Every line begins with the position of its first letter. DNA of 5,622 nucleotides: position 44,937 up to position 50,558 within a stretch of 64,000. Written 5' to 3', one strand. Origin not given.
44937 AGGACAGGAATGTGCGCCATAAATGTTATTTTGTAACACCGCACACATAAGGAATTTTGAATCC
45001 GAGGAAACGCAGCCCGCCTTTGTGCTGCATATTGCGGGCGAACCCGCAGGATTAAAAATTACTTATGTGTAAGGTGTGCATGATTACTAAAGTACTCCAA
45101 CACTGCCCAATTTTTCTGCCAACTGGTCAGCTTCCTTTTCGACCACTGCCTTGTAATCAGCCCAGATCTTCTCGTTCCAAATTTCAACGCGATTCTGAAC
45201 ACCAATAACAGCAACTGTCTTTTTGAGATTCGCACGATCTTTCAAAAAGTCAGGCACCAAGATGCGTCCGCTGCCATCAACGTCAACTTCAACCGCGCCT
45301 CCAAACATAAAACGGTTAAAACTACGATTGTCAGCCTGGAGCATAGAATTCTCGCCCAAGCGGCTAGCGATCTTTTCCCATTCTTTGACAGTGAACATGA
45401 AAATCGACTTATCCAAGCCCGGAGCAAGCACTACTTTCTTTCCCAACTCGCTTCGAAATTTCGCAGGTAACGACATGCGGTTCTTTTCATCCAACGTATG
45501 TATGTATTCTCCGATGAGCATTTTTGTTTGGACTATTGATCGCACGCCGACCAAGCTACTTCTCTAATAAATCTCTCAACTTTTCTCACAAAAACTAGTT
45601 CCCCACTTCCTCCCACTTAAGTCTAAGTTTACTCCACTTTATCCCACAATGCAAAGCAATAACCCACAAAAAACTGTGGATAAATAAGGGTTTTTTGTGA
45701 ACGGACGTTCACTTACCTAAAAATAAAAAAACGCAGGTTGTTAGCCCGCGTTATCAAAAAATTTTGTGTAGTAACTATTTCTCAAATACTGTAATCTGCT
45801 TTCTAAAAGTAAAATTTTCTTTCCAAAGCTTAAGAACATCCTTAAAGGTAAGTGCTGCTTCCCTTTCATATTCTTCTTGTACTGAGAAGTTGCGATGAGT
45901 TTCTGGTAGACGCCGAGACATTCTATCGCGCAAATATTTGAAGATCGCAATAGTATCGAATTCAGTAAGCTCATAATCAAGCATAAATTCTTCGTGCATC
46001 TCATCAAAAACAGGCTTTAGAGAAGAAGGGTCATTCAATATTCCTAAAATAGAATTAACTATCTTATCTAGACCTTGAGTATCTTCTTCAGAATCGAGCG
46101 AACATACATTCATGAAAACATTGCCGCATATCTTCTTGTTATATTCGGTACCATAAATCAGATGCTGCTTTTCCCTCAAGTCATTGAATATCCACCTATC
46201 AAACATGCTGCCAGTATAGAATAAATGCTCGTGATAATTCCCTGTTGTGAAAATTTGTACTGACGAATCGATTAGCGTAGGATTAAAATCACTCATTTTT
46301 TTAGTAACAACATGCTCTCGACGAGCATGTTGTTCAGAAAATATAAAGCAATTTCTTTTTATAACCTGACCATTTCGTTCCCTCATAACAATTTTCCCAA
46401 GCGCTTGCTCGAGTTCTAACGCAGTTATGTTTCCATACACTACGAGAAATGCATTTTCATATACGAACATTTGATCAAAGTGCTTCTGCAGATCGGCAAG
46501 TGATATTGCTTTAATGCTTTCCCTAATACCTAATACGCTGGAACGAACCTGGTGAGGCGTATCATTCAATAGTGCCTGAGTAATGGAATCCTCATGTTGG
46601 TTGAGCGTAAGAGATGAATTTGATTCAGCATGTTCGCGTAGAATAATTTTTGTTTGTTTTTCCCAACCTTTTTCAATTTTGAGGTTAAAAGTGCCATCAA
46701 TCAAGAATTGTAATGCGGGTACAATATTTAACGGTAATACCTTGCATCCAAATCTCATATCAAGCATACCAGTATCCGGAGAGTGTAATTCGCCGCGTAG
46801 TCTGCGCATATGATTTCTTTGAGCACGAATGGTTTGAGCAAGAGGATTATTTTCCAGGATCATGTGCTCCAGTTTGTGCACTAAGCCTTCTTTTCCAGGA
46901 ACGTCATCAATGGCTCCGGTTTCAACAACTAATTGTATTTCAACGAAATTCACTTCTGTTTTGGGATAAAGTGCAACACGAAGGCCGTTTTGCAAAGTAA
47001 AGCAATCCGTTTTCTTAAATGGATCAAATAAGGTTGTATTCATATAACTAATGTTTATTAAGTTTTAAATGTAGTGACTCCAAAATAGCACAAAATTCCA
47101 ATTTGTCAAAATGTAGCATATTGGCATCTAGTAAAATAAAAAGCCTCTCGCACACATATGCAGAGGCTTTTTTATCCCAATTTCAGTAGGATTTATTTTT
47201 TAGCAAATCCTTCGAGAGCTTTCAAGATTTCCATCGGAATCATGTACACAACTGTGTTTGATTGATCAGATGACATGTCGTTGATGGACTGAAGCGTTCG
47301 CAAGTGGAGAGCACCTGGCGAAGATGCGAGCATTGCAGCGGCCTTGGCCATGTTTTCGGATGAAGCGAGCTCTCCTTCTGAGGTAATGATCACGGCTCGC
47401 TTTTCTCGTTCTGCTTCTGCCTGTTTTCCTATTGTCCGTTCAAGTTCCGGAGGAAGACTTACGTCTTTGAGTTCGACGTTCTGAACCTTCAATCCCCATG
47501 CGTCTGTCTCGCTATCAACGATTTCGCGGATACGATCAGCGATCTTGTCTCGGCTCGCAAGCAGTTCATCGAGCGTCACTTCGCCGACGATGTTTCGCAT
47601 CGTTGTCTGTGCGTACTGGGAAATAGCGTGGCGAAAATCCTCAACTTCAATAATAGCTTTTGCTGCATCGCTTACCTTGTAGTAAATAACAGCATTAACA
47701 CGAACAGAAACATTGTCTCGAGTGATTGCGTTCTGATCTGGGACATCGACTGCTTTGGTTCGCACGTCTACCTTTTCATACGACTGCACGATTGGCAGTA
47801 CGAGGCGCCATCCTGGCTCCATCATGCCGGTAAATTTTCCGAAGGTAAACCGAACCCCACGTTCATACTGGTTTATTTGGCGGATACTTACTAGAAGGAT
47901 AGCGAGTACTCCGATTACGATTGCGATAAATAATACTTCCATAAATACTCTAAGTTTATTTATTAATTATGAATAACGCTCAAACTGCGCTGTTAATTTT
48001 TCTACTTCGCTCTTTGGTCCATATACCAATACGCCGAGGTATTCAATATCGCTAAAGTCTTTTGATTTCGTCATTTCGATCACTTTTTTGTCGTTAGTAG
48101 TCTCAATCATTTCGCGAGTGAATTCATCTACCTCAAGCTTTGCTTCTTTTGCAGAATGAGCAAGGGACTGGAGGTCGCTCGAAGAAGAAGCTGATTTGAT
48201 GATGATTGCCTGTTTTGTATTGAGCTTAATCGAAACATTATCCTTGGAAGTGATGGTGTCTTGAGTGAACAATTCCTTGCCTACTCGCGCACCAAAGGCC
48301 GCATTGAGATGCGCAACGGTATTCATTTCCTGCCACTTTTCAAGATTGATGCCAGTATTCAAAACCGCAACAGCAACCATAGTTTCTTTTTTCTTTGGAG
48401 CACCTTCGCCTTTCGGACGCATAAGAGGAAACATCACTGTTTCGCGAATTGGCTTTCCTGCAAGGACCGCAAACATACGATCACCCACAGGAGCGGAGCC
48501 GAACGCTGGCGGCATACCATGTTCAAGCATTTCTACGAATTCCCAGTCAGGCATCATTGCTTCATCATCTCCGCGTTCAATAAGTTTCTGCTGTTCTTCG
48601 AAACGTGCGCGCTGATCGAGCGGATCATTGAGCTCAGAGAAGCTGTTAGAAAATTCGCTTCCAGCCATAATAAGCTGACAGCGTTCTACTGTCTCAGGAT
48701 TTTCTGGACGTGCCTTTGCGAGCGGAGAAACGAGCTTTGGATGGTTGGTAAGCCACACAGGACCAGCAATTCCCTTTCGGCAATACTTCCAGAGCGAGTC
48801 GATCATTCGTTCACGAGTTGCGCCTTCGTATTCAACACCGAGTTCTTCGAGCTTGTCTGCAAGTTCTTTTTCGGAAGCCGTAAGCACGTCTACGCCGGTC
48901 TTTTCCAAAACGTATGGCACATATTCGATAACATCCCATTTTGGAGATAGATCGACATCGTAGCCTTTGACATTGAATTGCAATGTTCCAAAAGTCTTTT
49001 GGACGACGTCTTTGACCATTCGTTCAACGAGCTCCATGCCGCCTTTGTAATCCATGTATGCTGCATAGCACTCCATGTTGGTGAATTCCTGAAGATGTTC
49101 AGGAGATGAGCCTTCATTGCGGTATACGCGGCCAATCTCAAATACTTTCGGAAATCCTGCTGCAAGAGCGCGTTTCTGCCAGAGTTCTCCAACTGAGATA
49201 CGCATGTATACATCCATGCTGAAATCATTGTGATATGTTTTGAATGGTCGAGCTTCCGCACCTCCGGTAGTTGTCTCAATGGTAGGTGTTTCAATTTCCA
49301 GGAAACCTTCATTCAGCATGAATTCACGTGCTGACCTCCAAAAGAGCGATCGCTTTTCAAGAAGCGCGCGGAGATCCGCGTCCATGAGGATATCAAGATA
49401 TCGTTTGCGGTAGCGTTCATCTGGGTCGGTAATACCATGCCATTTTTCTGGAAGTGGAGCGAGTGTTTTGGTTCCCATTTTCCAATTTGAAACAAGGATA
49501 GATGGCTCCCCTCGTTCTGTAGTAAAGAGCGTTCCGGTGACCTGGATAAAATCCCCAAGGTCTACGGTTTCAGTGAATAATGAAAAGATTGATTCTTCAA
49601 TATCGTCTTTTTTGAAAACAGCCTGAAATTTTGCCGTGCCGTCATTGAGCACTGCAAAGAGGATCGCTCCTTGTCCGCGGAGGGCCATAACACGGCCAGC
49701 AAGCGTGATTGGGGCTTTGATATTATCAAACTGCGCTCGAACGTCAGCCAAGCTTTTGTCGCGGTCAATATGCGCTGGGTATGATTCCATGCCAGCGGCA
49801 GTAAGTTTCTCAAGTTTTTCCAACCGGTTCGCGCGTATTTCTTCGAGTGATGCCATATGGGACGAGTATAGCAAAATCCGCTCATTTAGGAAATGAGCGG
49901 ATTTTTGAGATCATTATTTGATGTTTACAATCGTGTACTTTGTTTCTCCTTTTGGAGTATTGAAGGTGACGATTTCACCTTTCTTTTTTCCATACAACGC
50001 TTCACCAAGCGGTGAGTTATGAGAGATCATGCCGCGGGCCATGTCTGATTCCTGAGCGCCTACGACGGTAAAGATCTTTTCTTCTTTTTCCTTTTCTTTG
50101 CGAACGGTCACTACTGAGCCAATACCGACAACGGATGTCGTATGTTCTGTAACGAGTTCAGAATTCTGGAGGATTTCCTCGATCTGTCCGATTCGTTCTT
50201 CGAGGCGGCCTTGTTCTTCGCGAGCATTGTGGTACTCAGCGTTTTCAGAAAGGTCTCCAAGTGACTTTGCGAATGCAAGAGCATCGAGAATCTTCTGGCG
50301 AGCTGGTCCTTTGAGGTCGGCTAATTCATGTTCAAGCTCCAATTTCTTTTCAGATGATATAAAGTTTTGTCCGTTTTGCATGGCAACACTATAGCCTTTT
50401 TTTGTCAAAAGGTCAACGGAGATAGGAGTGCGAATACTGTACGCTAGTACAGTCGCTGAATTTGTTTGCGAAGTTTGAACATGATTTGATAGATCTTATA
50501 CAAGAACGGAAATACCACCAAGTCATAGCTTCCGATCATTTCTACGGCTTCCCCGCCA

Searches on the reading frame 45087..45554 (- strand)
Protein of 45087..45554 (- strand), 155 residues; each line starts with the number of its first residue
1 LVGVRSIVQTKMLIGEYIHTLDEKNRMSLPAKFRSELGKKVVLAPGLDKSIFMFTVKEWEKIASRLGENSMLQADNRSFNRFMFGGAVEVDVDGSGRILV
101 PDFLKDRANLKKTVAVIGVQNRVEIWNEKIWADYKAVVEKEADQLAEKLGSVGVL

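Call 53: search_protein_families(library=pfam, proteins=[window:45087-45554:-], max_evalue=0.001)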
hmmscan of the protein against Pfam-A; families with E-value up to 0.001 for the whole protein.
window:45087-45554:- (155 aa): 1 family
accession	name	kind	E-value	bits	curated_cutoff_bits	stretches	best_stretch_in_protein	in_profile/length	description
PF02381.23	MraZ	-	4.9e-32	110.2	23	2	83-140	1-58/72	MraZ protein, putative antitoxin-like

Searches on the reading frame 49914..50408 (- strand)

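Call 54: search_protein_families(library=pfam, proteins=[window:49914-50408:-], max_evalue=0.001)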
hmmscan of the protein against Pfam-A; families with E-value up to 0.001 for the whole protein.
window:49914-50408:- (164 aa): 2 families
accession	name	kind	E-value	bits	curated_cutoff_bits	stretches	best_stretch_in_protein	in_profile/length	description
PF01272.25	GreA_GreB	-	1.8e-24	86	26.9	1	91-164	3-76/77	Transcription elongation factor, GreA/GreB, C-term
PF03449.20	GreA_GreB_N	-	1.2e-19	70.6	24.5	1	17-84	3-70/71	Transcription elongation factor, N-terminal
